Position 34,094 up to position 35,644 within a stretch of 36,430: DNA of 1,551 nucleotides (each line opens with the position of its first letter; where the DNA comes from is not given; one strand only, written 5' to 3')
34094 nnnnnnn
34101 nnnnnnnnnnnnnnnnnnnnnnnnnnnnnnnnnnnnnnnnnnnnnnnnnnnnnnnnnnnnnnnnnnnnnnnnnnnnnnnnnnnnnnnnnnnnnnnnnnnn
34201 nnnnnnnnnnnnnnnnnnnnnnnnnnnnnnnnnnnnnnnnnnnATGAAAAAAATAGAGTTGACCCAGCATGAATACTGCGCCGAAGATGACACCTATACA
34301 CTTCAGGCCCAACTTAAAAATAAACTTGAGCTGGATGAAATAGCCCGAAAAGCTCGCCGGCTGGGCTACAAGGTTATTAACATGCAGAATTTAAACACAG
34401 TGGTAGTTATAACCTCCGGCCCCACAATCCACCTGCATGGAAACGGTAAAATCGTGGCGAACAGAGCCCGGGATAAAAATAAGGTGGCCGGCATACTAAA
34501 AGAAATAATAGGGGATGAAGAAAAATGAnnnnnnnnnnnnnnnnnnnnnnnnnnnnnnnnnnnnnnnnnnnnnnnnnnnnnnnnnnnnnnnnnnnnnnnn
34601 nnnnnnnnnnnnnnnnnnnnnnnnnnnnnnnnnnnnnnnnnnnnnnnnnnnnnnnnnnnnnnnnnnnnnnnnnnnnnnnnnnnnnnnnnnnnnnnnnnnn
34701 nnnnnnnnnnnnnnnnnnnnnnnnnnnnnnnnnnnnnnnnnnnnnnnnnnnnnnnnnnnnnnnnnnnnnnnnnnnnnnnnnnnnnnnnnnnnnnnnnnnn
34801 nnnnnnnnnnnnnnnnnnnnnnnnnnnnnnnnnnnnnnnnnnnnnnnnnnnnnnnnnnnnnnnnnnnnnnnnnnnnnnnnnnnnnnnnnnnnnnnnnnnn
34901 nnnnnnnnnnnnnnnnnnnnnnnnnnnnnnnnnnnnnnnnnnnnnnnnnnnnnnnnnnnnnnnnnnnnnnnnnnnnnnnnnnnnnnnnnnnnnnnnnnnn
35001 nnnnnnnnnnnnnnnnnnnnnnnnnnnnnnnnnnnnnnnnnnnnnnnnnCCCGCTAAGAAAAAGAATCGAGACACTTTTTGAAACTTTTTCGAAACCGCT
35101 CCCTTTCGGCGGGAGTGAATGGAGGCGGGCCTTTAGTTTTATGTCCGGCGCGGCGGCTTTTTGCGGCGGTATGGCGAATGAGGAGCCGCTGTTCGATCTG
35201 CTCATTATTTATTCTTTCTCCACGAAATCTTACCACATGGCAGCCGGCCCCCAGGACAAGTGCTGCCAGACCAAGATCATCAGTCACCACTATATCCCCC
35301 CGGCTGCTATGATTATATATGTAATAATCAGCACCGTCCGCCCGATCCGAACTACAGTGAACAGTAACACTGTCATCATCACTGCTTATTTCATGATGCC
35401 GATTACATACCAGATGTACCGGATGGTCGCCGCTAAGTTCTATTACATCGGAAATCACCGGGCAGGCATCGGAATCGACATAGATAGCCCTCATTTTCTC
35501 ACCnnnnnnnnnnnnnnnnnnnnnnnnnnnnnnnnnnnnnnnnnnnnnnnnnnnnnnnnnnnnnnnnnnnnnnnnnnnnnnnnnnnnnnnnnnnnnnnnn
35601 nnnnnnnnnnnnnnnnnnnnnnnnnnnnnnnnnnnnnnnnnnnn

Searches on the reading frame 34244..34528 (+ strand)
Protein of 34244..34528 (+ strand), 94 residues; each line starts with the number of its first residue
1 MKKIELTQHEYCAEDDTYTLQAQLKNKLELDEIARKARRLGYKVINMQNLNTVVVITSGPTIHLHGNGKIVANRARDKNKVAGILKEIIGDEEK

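Call 16: search_protein_families(library=pfam, proteins=[window:34244-34528:+], max_evalue=0.01)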
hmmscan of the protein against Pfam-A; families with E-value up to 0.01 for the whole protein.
window:34244-34528:+ (94 aa): 1 family
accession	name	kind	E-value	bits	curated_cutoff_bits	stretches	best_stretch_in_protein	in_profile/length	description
PF17456.7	TcpS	-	0.0037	17.6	28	1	9-63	22-76/155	Toxin-coregulated pilus protein S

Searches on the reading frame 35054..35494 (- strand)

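Call 5: search_protein_families(library=pfam, proteins=[window:35054-35494:-])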
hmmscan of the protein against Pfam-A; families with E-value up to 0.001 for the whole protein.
window:35054-35494:- (146 aa): 1 family
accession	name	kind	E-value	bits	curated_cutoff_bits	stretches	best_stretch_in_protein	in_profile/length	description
PF02639.20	DUF188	-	5.6e-33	113.8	24.3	1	24-142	11-128/130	Uncharacterized BCR, YaiI/YqxD family COG1671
